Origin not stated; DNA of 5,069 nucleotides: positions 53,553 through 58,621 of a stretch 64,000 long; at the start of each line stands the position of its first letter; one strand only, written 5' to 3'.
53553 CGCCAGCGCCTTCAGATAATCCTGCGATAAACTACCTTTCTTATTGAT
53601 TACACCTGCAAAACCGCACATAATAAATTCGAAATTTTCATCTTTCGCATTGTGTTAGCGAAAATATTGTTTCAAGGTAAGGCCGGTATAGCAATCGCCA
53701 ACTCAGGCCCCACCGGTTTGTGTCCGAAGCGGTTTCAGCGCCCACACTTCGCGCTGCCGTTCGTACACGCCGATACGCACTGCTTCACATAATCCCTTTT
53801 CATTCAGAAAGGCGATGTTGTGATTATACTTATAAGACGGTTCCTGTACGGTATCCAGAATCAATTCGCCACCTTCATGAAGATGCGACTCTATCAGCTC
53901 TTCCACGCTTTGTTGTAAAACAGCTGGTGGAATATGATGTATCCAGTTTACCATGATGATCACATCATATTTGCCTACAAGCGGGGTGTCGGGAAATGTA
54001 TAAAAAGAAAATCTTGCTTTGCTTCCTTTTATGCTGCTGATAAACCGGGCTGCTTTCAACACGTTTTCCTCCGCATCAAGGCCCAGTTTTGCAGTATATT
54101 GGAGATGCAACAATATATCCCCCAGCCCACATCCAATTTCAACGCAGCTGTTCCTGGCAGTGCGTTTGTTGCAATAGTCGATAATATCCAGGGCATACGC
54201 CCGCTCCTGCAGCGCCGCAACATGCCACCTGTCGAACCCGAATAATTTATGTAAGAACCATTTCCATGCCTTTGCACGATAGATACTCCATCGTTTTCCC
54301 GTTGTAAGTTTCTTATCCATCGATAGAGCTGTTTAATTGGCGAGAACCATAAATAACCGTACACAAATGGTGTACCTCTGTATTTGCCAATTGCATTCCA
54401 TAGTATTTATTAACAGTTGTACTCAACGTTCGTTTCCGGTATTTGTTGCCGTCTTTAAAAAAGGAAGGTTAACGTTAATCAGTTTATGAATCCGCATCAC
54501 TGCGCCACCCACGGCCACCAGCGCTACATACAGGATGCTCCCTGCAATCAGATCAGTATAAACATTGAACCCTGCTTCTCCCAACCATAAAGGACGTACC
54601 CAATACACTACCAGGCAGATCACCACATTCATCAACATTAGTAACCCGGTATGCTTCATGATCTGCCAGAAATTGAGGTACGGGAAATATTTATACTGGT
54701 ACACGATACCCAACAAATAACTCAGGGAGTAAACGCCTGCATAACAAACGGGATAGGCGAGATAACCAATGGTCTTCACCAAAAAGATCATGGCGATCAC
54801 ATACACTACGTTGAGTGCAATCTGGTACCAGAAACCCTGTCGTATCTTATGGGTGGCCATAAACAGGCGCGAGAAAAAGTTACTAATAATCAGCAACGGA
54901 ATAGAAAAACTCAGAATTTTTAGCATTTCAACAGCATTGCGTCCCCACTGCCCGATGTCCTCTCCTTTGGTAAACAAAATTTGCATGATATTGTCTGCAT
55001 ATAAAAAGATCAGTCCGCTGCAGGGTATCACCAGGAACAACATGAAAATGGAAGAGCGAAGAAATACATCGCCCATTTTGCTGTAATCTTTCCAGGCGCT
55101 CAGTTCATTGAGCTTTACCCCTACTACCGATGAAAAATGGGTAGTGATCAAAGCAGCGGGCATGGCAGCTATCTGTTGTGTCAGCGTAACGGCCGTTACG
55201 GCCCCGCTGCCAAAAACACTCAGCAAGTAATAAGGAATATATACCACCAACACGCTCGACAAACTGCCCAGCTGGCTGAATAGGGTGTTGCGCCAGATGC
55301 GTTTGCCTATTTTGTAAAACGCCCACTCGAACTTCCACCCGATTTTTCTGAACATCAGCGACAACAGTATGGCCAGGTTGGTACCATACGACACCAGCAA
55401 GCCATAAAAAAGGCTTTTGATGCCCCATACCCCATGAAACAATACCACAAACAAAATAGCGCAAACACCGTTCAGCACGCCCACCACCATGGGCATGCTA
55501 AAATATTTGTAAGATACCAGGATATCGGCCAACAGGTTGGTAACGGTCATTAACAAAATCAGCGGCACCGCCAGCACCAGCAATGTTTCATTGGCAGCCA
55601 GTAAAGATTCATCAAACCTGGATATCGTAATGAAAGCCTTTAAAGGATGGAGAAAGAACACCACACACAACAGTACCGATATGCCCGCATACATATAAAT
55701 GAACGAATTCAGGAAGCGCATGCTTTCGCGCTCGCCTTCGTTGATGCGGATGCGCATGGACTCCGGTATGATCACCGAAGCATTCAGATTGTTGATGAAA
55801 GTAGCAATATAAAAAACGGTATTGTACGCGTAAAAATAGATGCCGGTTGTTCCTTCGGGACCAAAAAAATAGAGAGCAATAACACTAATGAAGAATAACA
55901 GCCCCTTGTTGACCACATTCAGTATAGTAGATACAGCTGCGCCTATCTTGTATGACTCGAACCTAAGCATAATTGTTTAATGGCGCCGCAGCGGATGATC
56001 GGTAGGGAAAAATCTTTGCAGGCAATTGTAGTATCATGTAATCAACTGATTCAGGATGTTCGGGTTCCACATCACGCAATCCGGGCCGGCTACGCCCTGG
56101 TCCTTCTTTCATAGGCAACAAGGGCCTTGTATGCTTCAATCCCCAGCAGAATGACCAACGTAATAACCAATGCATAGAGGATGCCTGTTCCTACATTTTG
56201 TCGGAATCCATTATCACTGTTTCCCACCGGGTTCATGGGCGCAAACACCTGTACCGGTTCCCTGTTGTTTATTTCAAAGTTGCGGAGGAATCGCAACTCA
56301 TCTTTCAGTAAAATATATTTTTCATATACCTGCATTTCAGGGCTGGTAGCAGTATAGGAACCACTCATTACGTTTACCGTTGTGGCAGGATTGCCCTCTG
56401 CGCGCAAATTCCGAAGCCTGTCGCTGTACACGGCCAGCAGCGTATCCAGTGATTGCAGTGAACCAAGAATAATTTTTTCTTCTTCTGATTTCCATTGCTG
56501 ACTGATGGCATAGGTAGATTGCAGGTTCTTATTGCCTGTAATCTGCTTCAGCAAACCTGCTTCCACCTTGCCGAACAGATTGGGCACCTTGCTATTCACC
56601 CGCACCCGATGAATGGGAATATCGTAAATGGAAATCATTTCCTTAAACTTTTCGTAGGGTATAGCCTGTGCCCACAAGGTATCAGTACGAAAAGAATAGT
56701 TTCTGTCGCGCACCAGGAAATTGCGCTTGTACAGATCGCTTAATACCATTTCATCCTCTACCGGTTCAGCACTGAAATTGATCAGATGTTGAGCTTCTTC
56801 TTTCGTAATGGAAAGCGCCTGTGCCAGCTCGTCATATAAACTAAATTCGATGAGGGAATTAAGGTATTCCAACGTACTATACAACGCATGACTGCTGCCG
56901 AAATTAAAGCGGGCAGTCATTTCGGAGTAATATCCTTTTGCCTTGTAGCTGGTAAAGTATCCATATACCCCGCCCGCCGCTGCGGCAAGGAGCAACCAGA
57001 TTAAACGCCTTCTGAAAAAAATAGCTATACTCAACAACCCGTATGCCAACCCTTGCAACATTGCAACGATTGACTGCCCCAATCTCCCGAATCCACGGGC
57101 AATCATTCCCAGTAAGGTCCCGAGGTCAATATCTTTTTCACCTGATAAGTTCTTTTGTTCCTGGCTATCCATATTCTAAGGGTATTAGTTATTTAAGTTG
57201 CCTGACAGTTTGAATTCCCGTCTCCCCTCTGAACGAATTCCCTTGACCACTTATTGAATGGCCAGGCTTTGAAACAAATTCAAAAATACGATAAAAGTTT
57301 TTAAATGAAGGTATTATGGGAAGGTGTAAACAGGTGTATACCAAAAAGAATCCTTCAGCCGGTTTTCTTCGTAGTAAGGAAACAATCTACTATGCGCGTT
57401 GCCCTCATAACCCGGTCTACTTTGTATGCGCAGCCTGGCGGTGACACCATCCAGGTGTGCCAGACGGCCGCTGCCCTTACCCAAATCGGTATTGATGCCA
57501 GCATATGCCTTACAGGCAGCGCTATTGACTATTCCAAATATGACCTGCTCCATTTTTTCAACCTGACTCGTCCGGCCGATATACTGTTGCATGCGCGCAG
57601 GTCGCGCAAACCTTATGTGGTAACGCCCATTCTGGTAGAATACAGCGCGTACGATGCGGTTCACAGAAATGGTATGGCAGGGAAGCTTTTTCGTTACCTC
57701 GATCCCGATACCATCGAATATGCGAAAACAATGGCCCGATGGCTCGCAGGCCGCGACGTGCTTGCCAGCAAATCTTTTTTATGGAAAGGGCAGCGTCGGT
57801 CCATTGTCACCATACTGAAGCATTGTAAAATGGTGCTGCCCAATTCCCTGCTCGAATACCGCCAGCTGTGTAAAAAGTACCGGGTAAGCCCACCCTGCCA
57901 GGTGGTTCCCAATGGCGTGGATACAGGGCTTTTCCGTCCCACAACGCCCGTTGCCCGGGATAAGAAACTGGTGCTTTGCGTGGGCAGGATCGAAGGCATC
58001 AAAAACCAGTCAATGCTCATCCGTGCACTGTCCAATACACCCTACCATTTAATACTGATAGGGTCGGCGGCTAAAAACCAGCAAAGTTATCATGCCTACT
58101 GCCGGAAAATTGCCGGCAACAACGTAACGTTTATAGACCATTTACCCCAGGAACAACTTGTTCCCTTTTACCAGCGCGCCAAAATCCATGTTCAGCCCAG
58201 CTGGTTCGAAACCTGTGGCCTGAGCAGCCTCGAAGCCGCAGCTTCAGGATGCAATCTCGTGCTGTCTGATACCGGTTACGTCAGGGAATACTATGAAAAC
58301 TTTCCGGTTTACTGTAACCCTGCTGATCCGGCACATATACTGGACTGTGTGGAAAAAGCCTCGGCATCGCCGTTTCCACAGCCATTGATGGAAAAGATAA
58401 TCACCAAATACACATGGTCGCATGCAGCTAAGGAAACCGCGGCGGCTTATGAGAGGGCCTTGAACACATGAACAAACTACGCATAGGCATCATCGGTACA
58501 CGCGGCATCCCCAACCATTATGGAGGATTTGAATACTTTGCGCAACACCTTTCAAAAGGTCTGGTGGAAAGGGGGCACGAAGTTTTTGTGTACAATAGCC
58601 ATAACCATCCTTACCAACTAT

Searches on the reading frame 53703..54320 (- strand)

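Call 95: search_protein_families(library=pfam, proteins=[window:53703-54320:-], max_evalue=0.0001)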
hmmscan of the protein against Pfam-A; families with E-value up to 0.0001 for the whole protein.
window:53703-54320:- (205 aa): 4 families
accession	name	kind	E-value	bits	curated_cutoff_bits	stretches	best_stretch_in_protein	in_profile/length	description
PF08242.18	Methyltransf_12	-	1.9e-07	32.2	30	1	60-152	1-97/98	Methyltransferase domain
PF13649.12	Methyltransf_25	-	3.7e-07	31.2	27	1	60-151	2-97/97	Methyltransferase domain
PF13847.12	Methyltransf_31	-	6.2e-07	29.6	27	1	58-159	6-113/145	Methyltransferase domain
PF13489.12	Methyltransf_23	-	2.2e-06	27.9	27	1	41-162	7-123/164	Methyltransferase domain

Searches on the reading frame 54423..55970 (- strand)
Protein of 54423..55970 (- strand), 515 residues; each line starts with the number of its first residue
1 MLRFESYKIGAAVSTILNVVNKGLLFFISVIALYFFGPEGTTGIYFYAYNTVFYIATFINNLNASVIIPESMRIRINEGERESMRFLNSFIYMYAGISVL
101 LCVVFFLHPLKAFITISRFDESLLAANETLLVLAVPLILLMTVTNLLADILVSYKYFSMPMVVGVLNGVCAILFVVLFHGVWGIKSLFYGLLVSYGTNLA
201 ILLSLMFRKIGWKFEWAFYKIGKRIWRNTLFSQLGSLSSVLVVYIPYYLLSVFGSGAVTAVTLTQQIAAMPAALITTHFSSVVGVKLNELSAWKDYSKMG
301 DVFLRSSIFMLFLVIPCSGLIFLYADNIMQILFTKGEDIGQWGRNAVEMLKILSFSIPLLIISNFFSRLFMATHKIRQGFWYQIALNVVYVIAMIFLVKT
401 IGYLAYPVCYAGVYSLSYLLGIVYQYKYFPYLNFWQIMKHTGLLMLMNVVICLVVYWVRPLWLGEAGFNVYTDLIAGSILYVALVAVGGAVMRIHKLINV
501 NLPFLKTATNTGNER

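Call 58: search_protein_families(library=pfam, proteins=[window:54423-55970:-], max_evalue=0.00001)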
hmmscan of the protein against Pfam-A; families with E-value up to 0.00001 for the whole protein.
window:54423-55970:- (515 aa): 1 family
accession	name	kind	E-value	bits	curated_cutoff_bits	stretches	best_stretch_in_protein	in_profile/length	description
PF03023.19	MurJ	-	2.1e-27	96.3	27.4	1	35-465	4-439/451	Lipid II flippase MurJ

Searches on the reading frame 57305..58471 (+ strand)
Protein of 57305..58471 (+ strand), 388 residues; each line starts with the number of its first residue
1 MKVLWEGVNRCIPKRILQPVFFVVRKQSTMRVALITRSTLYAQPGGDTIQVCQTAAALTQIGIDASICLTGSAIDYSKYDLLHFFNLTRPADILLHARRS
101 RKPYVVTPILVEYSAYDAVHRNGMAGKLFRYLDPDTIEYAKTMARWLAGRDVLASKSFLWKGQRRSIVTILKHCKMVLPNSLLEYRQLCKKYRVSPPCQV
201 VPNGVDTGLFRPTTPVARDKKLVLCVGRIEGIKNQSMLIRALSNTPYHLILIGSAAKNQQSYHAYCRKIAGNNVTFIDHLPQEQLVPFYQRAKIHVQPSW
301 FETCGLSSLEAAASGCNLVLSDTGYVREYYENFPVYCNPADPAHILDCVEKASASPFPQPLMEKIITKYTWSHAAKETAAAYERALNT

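Call 95: search_protein_families(library=pfam, proteins=[window:57305-58471:+], max_evalue=0.0001)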
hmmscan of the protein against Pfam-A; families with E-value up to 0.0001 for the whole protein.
window:57305-58471:+ (388 aa): 5 families
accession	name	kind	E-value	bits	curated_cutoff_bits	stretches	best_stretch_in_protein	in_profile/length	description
PF00534.26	Glycos_transf_1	-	5.6e-19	68.8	26.4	1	215-356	10-159/172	Glycosyl transferases group 1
PF13692.12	Glyco_trans_1_4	-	8.9e-16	58.9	27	1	221-350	2-137/142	Glycosyl transferases group 1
PF20706.3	GT4-conflict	-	2.4e-08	33.8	26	1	187-322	163-312/385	Family 4 Glycosyltransferase in conflict systems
PF13439.12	Glyco_transf_4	-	1.4e-06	28.9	28.5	1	74-207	68-168/170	Glycosyltransferase Family 4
PF13524.12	Glyco_trans_1_2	-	1.5e-06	28.6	25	1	237-377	4-141/144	Glycosyl transferase-like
